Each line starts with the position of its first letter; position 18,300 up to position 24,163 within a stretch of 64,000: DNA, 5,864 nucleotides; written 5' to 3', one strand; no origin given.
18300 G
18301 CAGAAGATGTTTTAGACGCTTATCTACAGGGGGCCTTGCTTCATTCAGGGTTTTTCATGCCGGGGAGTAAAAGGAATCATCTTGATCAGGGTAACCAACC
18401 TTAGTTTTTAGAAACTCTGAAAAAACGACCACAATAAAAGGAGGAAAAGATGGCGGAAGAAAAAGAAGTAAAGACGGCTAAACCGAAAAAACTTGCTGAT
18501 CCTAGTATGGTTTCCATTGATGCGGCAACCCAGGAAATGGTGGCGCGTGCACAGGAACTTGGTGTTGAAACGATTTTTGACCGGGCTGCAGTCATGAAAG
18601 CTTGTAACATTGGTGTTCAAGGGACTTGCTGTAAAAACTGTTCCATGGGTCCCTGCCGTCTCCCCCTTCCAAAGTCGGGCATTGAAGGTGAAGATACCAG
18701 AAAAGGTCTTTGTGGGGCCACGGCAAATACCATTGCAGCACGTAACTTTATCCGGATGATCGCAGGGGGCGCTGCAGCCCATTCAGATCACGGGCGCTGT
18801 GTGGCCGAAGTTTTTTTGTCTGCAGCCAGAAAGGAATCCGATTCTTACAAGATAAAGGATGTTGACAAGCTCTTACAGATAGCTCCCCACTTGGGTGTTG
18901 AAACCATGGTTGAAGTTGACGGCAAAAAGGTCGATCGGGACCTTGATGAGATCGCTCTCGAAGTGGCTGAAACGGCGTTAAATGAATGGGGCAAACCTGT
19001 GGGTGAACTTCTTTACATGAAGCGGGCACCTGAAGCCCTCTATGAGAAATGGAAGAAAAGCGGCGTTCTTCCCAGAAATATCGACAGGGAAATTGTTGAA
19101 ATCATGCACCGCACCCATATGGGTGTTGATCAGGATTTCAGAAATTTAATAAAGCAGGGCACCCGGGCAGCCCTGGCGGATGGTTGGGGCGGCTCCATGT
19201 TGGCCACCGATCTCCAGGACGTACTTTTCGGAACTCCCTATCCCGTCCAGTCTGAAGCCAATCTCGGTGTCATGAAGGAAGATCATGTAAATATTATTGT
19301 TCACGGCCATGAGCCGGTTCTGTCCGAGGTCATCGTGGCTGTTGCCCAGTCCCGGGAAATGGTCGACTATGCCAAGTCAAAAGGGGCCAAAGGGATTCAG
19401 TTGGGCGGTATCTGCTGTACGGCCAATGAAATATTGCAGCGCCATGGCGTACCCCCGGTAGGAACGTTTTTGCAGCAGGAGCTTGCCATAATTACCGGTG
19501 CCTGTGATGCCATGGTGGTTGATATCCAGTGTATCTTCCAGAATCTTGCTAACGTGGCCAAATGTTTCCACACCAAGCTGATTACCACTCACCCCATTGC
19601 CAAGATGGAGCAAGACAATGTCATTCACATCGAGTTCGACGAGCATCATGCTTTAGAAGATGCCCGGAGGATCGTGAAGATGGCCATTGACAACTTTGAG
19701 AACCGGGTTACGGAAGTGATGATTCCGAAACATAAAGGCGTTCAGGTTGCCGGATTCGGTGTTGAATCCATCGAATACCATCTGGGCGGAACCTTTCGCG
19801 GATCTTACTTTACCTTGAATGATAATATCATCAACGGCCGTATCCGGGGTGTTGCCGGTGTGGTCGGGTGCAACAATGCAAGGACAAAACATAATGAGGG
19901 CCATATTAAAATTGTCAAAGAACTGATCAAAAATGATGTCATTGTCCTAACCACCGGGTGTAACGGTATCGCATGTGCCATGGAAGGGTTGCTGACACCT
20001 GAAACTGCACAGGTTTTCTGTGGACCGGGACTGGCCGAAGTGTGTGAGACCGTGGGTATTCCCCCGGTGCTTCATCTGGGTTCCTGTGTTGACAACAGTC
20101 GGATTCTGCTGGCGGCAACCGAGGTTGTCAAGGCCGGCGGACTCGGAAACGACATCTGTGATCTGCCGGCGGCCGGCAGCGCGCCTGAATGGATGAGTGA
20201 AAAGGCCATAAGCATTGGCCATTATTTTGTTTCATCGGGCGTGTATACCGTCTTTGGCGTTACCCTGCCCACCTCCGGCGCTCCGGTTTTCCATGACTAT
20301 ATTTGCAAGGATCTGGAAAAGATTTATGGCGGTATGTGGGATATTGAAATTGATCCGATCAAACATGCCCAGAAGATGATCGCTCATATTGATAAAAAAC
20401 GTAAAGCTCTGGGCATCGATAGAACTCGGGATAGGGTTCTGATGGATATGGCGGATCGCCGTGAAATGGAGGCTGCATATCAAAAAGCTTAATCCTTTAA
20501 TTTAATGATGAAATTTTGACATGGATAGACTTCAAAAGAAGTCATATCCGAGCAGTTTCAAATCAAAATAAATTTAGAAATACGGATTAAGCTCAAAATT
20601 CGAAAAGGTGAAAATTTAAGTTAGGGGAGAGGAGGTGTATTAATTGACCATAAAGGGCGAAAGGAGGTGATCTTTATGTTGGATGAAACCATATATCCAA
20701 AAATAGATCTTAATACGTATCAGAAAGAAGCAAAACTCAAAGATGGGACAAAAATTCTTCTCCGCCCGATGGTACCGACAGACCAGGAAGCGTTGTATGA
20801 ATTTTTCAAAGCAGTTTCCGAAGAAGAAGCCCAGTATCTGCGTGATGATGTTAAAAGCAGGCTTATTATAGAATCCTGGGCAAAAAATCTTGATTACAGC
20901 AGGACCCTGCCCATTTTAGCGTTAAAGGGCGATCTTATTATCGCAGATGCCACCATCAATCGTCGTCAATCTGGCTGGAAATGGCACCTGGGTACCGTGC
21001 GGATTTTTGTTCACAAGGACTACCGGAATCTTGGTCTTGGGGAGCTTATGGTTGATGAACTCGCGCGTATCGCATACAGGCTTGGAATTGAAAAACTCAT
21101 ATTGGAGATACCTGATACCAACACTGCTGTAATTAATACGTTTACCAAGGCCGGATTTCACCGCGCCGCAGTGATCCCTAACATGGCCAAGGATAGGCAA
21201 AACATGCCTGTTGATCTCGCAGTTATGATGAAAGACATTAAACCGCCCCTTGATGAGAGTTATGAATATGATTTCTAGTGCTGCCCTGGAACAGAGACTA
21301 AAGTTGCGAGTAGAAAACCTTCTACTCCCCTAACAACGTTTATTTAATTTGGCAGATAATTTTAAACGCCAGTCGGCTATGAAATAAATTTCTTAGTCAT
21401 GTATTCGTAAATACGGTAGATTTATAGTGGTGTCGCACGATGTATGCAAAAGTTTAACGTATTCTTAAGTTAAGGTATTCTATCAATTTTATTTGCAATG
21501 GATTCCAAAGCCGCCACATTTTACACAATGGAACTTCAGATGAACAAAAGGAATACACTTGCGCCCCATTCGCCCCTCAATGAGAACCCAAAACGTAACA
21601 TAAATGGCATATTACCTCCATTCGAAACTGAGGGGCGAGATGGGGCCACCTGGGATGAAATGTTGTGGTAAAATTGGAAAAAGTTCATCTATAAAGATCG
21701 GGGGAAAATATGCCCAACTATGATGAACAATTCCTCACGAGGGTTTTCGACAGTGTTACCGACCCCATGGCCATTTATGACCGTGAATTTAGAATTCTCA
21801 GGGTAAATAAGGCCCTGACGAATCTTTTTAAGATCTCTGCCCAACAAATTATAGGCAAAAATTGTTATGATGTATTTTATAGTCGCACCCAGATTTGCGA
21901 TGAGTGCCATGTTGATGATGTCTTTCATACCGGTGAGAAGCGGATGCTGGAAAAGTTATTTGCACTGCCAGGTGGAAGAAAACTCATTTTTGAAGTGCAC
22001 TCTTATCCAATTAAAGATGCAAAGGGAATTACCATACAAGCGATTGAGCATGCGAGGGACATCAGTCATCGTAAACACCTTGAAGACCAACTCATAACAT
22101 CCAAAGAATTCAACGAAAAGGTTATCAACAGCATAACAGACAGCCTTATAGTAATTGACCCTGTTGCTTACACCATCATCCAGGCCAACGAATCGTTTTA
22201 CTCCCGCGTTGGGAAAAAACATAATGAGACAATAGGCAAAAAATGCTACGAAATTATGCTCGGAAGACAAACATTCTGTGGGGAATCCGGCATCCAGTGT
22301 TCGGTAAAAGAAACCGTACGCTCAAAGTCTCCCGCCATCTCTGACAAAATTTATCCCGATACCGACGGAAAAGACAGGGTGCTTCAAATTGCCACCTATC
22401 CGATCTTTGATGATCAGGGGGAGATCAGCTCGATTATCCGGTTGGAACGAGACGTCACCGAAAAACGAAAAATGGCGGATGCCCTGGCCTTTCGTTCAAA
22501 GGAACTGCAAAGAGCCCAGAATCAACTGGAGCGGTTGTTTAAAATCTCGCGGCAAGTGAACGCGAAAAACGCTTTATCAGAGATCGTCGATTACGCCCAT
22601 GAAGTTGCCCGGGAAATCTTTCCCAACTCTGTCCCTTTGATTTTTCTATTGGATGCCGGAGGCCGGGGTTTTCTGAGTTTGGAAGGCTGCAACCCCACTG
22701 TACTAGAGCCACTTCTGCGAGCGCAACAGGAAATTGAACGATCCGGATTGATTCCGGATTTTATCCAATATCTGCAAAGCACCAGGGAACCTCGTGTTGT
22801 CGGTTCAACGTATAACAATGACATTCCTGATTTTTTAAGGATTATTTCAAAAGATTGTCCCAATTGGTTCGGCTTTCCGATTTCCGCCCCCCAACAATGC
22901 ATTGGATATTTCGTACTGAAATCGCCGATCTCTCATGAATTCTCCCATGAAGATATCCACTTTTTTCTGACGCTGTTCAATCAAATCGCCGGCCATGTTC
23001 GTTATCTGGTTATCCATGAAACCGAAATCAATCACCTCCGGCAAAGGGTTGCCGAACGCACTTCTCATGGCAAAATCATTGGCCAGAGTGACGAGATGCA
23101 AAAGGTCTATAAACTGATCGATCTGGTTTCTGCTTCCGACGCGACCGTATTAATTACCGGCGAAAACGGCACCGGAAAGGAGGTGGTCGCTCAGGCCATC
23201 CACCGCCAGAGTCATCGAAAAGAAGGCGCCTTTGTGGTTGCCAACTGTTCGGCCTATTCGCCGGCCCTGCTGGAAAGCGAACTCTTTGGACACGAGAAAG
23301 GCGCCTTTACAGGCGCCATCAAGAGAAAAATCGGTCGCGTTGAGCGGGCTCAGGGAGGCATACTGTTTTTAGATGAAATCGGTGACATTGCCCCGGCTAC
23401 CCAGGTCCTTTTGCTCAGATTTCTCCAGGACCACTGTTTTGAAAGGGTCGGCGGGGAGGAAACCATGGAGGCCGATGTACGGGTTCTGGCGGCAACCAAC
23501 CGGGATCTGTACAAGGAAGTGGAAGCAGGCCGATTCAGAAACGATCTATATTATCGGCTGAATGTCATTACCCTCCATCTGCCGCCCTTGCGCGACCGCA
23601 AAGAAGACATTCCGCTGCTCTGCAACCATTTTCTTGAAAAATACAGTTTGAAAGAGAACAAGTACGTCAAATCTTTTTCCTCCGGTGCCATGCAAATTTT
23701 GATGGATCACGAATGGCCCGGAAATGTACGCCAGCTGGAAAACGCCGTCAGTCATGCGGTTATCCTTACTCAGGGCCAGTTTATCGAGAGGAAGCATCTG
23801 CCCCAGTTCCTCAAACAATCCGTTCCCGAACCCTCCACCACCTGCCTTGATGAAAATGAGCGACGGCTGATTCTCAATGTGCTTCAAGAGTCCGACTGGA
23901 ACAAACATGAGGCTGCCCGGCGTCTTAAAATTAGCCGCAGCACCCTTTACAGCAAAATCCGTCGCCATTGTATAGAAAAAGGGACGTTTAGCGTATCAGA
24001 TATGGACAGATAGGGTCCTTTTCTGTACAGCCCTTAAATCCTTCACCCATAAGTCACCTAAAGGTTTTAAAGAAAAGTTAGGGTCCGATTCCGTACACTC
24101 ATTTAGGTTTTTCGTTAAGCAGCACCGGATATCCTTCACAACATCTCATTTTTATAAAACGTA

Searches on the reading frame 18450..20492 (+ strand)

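Call 5: search_protein_families(library=pfam, proteins=[window:18450-20492:+], max_evalue=0.01)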
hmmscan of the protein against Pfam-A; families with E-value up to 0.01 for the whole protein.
window:18450-20492:+ (680 aa): 1 family
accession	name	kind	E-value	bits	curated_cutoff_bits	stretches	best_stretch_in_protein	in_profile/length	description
PF03063.25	Prismane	-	7.5e-168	559.8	27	1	59-636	1-512/513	Prismane/CO dehydrogenase family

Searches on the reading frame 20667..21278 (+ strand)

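Call 5: search_protein_families(library=pfam, proteins=[window:20667-21278:+], max_evalue=0.01)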
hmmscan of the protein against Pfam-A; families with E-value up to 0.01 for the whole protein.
window:20667-21278:+ (203 aa): 5 families
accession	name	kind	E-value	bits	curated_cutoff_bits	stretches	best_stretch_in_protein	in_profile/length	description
PF00583.31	Acetyltransf_1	-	2.3e-10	41.2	20.7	1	70-164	26-116/116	Acetyltransferase (GNAT) family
PF13302.13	Acetyltransf_3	-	7.6e-08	33.6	25.4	1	30-165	2-138/138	Acetyltransferase (GNAT) domain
PF13508.13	Acetyltransf_7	-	7.2e-07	29.9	27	1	91-165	14-83/84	Acetyltransferase (GNAT) domain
PF13673.13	Acetyltransf_10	-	4.6e-05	23.8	23.6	1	64-166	19-109/128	Acetyltransferase (GNAT) domain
PF08445.16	FR47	-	0.0008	19.8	22.1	1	113-166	27-79/86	FR47-like protein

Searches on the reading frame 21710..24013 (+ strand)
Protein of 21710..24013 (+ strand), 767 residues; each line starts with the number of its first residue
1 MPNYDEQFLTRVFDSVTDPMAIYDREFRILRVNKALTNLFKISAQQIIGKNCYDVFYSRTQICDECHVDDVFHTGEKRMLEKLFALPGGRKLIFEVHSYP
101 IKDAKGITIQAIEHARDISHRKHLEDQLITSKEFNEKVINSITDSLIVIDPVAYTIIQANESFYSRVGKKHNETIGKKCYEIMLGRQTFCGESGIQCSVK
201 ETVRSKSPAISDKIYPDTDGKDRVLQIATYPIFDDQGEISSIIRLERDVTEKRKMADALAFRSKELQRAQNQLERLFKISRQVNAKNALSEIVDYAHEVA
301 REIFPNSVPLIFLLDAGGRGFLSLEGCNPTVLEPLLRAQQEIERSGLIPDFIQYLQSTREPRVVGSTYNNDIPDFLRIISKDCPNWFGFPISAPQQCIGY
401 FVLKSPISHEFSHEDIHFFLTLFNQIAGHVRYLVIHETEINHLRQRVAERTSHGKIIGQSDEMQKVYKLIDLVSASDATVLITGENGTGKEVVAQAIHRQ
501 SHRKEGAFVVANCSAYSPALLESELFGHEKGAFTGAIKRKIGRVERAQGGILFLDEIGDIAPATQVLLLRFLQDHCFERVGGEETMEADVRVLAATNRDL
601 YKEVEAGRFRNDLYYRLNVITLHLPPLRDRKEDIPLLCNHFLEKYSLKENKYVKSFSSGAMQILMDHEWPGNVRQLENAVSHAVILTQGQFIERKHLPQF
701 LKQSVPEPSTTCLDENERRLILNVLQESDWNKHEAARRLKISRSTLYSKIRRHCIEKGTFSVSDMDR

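Call 5: search_protein_families(library=pfam, proteins=[window:21710-24013:+], max_evalue=0.01)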
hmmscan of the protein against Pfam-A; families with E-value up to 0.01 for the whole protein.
window:21710-24013:+ (767 aa): 17 families
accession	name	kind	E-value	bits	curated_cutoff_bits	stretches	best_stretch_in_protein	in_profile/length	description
PF00158.32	Sigma54_activat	-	1.1e-68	230.7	20.2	1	456-622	1-167/168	Sigma-54 interaction domain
PF25601.1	AAA_lid_14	-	4.2e-28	97.4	27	1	628-708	1-81/87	AAA+ ATPase lid domain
PF13426.13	PAS_9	-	3.5e-25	88.7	27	2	18-119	2-102/103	PAS domain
PF08448.16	PAS_4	-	8.6e-24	84.3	23.1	2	13-122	1-109/110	PAS fold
PF14532.12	Sigma54_activ_2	-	1.2e-21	77.9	25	1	457-627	1-138/138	Sigma-54 interaction domain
PF02954.25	HTH_8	-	1.9e-12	47.2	22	1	715-752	4-41/42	Bacterial regulatory protein, Fis family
PF00989.32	PAS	-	1.7e-11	44.6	22.6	1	9-114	3-109/113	PAS fold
PF13188.13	PAS_8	-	5.1e-10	39.3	21.8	1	8-53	2-44/65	PAS domain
PF13191.12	AAA_16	-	9.1e-08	33.2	32.6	1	456-518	2-68/167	AAA ATPase domain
PF07728.20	AAA_5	-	2.2e-06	28.1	22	1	480-599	2-124/139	AAA domain (dynein-related subfamily)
PF07724.20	AAA_2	-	2.7e-06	28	27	1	479-574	5-101/166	AAA domain (Cdc48 subfamily)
PF00004.35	AAA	-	2.8e-06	28.3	21.2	1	480-611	1-125/131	ATPase family associated with various cellular activities (AAA)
PF01078.27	Mg_chelatase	-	0.00019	21.3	20.3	1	468-597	13-157/207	Magnesium chelatase, subunit ChlI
PF12775.13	AAA_7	-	0.00053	20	25.8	1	455-518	11-74/181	P-loop containing dynein motor region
PF01590.32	GAF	-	0.0027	18.7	22.4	1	290-428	3-131/133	GAF domain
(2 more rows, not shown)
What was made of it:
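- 21710..24013 (+): PAS-PAS-GAF sigma-54 enhancer-binding activator with C-terminal Fis-type HTH. Pfam hits: Sigma54_activat 1e-68, AAA_lid_14, PAS_9/PAS_4 (two stretches), weak GAF, HTH_8 (call 5).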
